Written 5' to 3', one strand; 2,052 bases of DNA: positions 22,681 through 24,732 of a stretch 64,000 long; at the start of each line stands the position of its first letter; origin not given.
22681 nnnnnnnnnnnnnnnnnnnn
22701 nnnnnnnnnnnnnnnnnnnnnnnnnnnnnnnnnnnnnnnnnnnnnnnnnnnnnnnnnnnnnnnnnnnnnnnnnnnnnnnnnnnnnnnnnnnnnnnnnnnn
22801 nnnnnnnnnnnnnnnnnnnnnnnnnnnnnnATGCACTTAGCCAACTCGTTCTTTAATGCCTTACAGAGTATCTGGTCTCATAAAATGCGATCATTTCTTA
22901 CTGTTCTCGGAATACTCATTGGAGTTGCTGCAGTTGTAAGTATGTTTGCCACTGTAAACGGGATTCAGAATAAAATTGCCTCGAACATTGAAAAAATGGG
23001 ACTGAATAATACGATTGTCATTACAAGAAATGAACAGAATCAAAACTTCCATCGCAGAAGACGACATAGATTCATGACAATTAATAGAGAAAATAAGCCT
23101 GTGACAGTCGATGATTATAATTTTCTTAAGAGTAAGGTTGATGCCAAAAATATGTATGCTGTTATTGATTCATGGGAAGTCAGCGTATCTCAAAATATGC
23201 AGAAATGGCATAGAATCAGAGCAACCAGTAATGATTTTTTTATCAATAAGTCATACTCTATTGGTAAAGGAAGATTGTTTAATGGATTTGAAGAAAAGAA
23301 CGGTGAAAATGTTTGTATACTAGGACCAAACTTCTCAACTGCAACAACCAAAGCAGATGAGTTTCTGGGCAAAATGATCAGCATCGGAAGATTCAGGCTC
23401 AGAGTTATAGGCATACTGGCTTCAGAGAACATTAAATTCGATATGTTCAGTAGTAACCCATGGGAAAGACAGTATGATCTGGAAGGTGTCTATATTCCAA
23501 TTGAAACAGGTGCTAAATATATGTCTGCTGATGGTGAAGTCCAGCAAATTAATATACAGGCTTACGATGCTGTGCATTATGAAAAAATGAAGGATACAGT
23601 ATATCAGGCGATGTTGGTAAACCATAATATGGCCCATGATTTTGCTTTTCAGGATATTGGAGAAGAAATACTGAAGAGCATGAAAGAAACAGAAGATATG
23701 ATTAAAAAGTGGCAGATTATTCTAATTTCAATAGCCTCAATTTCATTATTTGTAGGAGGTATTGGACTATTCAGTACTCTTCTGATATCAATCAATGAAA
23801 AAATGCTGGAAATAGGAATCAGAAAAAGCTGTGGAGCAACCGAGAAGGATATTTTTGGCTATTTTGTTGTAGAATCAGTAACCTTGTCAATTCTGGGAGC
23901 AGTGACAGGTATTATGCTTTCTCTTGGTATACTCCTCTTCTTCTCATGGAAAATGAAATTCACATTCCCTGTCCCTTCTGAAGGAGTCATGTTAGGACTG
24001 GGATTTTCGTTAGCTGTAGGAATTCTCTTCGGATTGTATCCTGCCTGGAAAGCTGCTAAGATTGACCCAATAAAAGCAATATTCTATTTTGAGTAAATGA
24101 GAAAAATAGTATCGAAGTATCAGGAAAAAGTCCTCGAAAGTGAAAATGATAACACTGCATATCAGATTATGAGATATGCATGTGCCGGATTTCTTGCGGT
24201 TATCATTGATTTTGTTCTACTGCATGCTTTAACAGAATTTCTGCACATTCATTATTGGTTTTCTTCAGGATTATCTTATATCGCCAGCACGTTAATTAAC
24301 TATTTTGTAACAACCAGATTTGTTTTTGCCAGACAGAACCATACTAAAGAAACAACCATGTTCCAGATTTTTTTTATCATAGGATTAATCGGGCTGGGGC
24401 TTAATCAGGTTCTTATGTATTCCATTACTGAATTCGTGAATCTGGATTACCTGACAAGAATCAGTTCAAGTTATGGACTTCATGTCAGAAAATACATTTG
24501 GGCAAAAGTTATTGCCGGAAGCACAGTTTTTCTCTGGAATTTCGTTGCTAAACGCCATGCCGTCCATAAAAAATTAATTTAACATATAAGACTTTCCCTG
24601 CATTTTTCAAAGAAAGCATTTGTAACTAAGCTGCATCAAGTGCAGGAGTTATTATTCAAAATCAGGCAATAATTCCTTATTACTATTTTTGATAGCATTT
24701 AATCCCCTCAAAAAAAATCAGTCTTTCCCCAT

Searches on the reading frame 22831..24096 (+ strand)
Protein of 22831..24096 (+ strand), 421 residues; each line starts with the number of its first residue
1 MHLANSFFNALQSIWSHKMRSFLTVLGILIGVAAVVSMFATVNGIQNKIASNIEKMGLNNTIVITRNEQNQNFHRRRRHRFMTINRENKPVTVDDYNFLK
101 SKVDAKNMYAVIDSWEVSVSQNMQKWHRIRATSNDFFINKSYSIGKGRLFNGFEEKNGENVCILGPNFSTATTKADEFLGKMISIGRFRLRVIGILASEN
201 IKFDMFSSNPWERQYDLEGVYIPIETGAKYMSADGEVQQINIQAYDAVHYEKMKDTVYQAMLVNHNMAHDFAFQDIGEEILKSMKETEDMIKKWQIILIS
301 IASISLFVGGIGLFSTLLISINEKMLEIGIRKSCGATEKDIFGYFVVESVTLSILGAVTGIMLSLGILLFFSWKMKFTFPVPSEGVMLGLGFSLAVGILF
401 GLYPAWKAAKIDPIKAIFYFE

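Call 84: search_protein_families(library=pfam, proteins=[window:22831-24096:+], max_evalue=0.0001)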
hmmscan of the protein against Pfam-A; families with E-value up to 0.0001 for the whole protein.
window:22831-24096:+ (421 aa): 2 families
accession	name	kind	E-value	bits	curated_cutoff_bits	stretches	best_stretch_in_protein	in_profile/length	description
PF12704.14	MacB_PCD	-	4.1e-29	102.8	27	1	21-256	1-203/207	MacB-like periplasmic core domain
PF02687.27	FtsX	-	1.9e-17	63.9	25.5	1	300-413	2-120/120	FtsX-like permease C-terminal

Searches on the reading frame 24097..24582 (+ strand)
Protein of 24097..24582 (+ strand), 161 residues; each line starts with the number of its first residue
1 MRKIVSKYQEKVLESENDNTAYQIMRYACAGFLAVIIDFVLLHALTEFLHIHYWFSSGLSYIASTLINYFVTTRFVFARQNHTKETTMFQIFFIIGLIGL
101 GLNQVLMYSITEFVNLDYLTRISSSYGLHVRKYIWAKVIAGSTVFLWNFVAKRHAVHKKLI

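Call 84: search_protein_families(library=pfam, proteins=[window:24097-24582:+], max_evalue=0.0001)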
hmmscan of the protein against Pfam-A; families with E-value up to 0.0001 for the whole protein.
window:24097-24582:+ (161 aa): 1 family
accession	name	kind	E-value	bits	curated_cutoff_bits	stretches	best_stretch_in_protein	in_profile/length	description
PF04138.20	GtrA_DPMS_TM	-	2e-19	70.3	26.1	1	26-156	1-116/117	GtrA/DPMS, transmembrane domain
